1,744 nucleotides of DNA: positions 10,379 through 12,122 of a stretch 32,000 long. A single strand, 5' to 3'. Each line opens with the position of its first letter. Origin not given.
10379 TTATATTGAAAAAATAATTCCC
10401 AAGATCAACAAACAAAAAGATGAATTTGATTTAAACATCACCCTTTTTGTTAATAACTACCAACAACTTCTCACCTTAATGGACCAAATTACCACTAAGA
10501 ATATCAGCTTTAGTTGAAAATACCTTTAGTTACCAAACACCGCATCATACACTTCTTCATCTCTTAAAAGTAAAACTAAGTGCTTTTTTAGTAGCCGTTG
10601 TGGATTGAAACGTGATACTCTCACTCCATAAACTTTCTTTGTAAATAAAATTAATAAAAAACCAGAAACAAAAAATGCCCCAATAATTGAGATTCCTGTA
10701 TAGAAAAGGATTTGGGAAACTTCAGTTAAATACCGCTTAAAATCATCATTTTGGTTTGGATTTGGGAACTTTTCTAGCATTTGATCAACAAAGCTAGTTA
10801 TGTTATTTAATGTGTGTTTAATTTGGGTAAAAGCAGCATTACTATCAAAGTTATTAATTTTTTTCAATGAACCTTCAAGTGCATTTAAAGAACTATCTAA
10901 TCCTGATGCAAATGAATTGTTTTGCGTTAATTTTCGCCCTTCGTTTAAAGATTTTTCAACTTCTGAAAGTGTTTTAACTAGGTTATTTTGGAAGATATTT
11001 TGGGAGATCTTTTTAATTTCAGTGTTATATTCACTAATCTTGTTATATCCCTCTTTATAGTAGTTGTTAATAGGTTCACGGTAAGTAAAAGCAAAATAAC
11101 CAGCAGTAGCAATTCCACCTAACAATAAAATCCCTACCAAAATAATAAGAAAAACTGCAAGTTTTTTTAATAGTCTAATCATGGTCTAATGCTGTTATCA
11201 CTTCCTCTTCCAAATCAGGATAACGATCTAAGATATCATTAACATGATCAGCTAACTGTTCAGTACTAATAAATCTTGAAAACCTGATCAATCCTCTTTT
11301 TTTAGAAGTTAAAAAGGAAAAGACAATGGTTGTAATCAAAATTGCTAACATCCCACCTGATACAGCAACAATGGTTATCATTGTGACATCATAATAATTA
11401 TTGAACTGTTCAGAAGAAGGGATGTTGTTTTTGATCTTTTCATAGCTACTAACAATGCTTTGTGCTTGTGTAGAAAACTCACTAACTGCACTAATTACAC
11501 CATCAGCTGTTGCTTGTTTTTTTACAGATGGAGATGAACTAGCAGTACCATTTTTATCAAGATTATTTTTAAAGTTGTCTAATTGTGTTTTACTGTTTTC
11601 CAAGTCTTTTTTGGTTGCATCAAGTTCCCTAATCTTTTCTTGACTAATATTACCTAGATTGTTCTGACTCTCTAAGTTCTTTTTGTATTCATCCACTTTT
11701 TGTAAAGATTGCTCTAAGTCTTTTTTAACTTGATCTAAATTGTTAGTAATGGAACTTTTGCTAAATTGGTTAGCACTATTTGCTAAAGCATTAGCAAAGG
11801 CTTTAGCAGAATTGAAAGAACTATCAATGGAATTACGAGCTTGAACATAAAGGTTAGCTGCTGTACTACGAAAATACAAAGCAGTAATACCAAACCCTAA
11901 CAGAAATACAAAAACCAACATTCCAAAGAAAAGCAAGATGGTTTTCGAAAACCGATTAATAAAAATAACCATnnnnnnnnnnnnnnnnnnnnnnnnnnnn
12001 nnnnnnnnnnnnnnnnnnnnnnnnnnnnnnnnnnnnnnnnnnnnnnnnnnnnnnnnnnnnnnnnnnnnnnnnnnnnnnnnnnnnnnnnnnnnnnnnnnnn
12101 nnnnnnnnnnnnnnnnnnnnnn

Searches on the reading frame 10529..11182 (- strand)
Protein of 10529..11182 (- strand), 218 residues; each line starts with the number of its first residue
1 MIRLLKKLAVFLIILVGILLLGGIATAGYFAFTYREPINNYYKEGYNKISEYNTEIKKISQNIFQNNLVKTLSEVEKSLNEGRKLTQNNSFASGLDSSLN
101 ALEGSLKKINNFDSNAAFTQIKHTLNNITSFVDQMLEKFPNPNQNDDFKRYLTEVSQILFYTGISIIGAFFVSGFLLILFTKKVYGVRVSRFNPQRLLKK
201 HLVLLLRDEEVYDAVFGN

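Call 40: search_protein_families(library=pfam, proteins=[window:10529-11182:-], max_evalue=0.01)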
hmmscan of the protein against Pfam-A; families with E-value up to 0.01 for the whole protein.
seq(218 aa): 2 families
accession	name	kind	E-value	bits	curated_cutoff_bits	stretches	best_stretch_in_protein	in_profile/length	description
PF23067.1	MG280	-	0.00091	19.3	27.4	1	47-206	91-248/259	Uncharacterised protein MG280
PF00439.30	Bromodomain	-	0.009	16.4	21.7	0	30-79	13-61/84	Bromodomain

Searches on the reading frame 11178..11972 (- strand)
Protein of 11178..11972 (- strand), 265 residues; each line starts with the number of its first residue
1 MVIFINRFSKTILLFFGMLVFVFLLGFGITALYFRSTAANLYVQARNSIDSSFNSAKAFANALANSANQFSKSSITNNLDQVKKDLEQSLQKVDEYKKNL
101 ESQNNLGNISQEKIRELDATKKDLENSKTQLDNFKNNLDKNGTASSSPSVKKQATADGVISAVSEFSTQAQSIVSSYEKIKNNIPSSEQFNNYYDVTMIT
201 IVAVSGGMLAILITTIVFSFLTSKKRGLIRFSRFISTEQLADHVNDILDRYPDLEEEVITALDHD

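Call 40: search_protein_families(library=pfam, proteins=[window:11178-11972:-], max_evalue=0.01)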
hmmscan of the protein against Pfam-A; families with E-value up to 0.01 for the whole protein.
seq(265 aa): 6 families
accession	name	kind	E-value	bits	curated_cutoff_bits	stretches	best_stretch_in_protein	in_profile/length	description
PF23067.1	MG280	-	8.6e-136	452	27.4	1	1-259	1-259/259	Uncharacterised protein MG280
PF04791.21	LMBR1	-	1.8e-06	27.6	31.9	1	8-235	162-389/510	LMBR1-like membrane protein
PF12725.13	DUF3810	-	0.0009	19.1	28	1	5-102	57-149/311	Protein of unknown function (DUF3810)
PF06398.17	Pex24p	-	0.0018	17.8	26.8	0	3-218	53-166/358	Integral peroxisomal membrane peroxin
PF12072.13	RNase_Y_N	-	0.0024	17.7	32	1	19-164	6-147/201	RNase Y N-terminal region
PF16888.10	YwqH-like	-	0.005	17.5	33.7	1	110-184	22-93/123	YwqH-like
